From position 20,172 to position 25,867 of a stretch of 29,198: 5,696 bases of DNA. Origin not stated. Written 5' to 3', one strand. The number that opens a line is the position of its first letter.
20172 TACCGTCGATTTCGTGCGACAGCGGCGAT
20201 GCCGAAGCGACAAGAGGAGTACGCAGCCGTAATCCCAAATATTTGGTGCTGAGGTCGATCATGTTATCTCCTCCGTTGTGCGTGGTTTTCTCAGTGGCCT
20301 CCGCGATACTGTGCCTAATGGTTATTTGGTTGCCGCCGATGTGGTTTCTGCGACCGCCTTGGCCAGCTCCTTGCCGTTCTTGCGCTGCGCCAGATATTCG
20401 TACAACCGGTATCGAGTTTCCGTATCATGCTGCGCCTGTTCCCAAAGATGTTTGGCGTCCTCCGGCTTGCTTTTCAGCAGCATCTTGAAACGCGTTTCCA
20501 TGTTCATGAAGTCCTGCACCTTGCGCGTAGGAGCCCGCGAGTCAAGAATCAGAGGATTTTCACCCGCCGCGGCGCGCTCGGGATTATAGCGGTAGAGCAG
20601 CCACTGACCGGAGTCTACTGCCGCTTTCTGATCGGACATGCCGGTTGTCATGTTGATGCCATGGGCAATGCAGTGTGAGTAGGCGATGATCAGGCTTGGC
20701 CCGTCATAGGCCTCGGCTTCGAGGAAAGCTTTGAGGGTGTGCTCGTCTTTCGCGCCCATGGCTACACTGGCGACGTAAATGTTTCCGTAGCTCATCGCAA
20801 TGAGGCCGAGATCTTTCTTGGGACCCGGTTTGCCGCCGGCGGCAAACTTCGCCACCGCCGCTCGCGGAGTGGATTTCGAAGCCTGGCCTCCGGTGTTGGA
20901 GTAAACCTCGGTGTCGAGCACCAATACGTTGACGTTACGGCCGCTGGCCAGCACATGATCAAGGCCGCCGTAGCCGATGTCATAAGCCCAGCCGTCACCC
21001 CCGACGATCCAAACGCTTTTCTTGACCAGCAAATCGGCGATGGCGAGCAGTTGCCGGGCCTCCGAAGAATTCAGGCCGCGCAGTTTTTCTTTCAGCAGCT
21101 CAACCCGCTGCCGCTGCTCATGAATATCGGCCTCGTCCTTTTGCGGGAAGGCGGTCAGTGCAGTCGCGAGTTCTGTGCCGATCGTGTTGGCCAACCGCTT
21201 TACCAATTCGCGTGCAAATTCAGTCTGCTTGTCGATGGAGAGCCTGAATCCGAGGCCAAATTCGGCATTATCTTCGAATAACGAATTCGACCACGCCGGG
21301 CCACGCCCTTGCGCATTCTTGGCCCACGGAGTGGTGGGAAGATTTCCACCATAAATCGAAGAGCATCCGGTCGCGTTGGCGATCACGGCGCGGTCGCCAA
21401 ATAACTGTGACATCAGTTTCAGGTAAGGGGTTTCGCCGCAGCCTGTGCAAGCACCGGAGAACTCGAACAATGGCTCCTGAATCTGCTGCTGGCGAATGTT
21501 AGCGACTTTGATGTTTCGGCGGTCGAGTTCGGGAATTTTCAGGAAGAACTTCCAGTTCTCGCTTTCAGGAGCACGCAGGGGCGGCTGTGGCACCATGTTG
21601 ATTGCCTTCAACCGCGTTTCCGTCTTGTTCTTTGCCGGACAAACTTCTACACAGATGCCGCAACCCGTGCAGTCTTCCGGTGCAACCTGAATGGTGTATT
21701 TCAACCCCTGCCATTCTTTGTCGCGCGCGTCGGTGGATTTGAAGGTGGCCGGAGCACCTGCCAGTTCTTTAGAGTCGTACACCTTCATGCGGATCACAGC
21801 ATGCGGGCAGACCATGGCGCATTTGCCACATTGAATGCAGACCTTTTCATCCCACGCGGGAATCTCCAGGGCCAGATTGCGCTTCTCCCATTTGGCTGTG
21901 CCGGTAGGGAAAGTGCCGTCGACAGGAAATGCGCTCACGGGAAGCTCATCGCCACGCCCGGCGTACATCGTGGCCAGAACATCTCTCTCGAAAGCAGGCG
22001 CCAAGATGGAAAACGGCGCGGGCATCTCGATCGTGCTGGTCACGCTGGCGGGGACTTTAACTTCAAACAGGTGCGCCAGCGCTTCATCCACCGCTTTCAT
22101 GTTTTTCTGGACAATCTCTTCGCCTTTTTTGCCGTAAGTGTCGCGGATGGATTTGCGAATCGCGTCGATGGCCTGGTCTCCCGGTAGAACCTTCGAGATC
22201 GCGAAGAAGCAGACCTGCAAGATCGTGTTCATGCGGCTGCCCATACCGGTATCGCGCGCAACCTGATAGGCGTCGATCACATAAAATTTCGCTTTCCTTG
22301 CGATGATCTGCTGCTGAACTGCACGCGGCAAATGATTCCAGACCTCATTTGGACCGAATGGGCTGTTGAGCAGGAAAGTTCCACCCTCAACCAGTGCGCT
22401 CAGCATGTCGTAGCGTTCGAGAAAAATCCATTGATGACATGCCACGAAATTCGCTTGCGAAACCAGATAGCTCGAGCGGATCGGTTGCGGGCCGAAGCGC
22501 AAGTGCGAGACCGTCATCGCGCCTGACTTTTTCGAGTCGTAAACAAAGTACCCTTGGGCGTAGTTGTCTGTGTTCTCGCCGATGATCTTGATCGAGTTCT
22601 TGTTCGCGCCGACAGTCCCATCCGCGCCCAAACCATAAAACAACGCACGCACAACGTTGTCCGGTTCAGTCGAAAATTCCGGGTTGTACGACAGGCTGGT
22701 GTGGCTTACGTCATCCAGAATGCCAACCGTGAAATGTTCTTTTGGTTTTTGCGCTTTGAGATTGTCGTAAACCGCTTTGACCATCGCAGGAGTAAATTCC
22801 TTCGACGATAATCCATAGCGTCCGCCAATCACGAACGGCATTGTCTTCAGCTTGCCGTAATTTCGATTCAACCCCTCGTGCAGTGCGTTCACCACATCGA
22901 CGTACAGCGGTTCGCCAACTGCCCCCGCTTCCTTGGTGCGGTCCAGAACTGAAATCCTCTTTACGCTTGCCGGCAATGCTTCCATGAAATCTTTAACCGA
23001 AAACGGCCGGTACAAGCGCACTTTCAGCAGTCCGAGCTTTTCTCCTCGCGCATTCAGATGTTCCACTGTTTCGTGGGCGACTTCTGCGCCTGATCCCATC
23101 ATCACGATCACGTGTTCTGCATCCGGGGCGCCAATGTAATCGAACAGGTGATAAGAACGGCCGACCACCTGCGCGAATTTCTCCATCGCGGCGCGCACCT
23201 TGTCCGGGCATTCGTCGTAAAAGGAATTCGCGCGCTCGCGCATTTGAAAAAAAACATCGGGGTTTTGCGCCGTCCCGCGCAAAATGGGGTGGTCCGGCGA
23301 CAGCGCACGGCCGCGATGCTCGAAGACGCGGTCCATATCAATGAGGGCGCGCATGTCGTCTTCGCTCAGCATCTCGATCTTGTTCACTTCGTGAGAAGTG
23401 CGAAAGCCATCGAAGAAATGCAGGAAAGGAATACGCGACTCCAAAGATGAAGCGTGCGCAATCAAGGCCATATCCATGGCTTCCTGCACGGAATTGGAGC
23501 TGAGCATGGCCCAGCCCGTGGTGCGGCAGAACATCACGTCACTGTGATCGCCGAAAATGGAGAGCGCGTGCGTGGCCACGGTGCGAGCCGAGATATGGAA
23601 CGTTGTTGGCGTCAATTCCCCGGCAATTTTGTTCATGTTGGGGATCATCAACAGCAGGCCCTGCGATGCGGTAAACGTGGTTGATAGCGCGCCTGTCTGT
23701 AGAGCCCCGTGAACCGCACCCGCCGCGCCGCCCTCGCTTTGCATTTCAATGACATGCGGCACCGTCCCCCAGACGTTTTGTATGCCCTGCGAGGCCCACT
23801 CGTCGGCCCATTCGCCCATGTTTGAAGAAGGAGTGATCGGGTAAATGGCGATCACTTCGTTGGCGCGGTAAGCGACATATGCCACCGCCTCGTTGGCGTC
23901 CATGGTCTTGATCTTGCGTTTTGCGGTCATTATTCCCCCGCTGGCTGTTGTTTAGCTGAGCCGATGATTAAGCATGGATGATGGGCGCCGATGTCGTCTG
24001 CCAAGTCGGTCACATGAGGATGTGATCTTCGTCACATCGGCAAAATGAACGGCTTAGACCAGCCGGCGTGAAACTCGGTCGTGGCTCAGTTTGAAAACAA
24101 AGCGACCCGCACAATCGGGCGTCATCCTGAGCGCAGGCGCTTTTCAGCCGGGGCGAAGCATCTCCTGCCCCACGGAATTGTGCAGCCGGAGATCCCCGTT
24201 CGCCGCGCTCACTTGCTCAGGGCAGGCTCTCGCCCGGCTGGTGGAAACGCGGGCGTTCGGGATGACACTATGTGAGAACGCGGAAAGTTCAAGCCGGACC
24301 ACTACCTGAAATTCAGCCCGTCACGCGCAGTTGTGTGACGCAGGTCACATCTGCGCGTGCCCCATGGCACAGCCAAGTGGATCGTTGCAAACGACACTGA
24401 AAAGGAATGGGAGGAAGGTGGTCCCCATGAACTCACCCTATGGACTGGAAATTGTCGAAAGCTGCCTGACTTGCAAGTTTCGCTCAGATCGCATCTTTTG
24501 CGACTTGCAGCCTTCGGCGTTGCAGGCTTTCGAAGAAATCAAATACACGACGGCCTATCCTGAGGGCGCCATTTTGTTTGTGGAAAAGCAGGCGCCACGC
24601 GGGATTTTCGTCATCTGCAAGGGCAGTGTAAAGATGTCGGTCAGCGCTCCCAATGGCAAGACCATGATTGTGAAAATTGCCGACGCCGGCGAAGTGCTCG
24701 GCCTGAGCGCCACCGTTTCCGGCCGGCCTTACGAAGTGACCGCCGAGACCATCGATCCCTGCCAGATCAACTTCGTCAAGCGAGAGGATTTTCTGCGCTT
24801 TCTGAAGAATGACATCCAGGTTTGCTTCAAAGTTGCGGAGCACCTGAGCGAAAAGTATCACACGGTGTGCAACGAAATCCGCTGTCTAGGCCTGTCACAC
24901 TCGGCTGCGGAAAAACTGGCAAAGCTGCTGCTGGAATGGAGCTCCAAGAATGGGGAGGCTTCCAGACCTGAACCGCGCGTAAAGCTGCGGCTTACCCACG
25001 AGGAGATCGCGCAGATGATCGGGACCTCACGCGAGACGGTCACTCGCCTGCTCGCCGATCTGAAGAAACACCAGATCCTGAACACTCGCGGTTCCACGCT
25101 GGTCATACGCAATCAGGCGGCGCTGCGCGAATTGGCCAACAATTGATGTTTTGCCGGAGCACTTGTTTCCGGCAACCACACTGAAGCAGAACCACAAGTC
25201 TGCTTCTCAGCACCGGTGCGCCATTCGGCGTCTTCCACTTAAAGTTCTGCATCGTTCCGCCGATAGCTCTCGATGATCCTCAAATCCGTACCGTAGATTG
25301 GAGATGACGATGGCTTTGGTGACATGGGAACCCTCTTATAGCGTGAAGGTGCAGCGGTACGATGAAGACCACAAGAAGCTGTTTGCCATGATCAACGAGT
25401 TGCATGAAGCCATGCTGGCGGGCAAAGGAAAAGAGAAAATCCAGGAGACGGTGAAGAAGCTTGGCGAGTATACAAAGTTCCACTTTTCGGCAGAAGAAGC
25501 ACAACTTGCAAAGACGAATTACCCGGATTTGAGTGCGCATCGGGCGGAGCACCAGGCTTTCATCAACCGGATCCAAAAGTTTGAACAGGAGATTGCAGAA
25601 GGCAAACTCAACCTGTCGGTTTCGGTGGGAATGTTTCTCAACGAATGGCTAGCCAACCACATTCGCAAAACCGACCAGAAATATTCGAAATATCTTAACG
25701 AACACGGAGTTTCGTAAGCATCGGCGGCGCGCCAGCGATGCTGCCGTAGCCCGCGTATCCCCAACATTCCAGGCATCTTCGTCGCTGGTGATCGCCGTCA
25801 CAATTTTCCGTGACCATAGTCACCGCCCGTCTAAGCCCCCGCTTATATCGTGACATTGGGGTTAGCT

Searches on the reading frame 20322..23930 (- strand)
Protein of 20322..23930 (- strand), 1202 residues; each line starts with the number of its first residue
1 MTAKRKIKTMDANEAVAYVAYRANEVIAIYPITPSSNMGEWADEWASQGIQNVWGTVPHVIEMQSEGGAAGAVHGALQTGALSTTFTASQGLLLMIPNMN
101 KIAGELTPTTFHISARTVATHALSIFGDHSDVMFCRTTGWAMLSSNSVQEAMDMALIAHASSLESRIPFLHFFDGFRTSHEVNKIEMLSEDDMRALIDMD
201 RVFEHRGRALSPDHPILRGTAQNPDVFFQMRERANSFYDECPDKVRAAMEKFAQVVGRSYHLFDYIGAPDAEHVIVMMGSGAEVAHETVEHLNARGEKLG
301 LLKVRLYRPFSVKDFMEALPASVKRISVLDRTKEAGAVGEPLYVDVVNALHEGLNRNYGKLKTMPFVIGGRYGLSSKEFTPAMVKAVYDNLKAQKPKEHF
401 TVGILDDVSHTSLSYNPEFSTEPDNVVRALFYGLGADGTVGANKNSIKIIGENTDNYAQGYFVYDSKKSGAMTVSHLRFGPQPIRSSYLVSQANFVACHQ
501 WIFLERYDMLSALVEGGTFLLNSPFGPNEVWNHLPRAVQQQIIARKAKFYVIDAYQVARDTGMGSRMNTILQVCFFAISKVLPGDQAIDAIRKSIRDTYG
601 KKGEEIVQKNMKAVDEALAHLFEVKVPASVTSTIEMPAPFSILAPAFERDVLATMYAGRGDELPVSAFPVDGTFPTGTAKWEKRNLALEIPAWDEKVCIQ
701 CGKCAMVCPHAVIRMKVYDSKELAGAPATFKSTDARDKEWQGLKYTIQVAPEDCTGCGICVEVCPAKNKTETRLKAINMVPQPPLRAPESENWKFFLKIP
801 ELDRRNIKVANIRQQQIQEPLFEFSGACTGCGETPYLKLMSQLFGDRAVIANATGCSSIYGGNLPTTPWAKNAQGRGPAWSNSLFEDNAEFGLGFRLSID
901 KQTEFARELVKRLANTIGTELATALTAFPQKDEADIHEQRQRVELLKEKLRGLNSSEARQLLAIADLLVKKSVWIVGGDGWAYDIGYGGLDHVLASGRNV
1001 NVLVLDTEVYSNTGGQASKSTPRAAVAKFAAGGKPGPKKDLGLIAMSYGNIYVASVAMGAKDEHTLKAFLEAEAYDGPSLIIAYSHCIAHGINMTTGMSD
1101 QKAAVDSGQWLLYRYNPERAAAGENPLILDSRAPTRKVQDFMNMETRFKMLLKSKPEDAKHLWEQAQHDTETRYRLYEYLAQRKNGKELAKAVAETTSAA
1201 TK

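Call 75: search_protein_families(library=ncbifam, proteins=[window:20322-23930:-], max_evalue=1e-10)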
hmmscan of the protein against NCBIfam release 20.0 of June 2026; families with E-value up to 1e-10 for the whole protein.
window:20322-23930:- (1202 aa): 15 families
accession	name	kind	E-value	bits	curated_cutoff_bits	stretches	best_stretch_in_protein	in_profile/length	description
TIGR02176.1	pyruv_ox_red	equivalog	0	1883.2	911.35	1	7-1181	1-1166/1167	pyruvate:ferredoxin (flavodoxin) oxidoreductase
NF040682.1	PorA_Arch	equivalog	8.6e-55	186.2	550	1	6-393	2-373/387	pyruvate synthase subunit PorA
NF007201.0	PRK09622.1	equivalog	1.7e-50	172.1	590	1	6-402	9-389/405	2-oxoacid:ferredoxin oxidoreductase subunit alpha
NF006233.0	PRK08367.1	equivalog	1.1e-42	146.3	625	1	8-353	5-342/394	pyruvate ferredoxin oxidoreductase subunit alpha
NF045764.1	PhenlGlyoxDHPadG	equivalog_domain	7e-36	123.6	700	1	10-353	5-349/398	NADH-dependent phenylglyoxylate dehydrogenase subunit alpha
NF006232.0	PRK08366.1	equivalog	4e-33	114.6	646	1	6-393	6-376/394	2-ketoisovalerate ferredoxin oxidoreductase subunit alpha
NF008819.1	PRK11865.1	equivalog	1.1e-30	106.9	405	1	970-1167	91-290/300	pyruvate synthase subunit PorB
NF045791.1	OxalOxredalpha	equivalog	1.2e-27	97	500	1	3-369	3-357/395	oxalate oxidoreductase subunit alpha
NF008818.0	PRK11864.1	subfamily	1.9e-25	89.6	405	1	971-1165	91-284/300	3-methyl-2-oxobutanoate dehydrogenase subunit beta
NF006412.0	PRK08659.1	equivalog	2.7e-17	63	411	1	5-326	3-329/378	2-oxoacid:acceptor oxidoreductase subunit alpha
TIGR03710.1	OAFO_sf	subfamily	8.6e-15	54.3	482.75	1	8-329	194-520/561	2-oxoacid:acceptor oxidoreductase subunit alpha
NF045792.1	OxalOxredbeta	equivalog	1.4e-14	53.9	590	1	972-1154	103-287/311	oxalate oxidoreductase subunit beta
TIGR02175.1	PorC_KorC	subfamily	1.3e-12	47.9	81.1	1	430-619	5-173/177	2-oxoacid:acceptor oxidoreductase, gamma subunit, pyruvate/2-ketoisovalerate family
NF045766.1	PhenlGlyoxDHPadI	equivalog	1.5e-11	43.8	700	0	975-1166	236-426/443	NADH-dependent phenylglyoxylate dehydrogenase subunit beta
NF005507.0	PRK07119.1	subfamily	2.3e-11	43.1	399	0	8-325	5-301/352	3-methyl-2-oxobutanoate dehydrogenase subunit VorB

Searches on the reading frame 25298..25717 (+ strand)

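Call 14: search_protein_families(library=pfam, proteins=[window:25298-25717:+], max_evalue=0.00001)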
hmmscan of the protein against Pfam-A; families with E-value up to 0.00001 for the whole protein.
window:25298-25717:+ (139 aa): 1 family
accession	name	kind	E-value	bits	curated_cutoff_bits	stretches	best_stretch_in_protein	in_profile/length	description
PF01814.28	Hemerythrin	-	2.3e-17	64.1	25.3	1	18-130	3-124/127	Hemerythrin HHE cation binding domain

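Call 75: search_protein_families(library=ncbifam, proteins=[window:25298-25717:+], max_evalue=1e-10)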
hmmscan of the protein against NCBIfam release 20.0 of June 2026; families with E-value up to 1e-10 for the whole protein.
window:25298-25717:+ (139 aa): 5 families
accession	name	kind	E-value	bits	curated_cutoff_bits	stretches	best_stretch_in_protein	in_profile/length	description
NF033749.1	bact_hemeryth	subfamily_domain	8.1e-43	145.6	84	1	7-134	1-129/129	bacteriohemerythrin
TIGR02481.1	hemeryth_dom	domain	1e-36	125.8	51.75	1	9-133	1-126/126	hemerythrin domain-containing protein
NF002007.0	PRK00808.1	equivalog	2.5e-25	89.4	109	1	5-134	1-128/156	bacteriohemerythrin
TIGR00058.1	Hemerythrin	subfamily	2.3e-19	70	131.85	1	9-130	6-112/115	hemerythrin family non-heme iron protein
NF002522.0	PRK01917.1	equivalog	4.9e-11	42.7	162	1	20-138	22-136/145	cation-binding hemerythrin HHE family protein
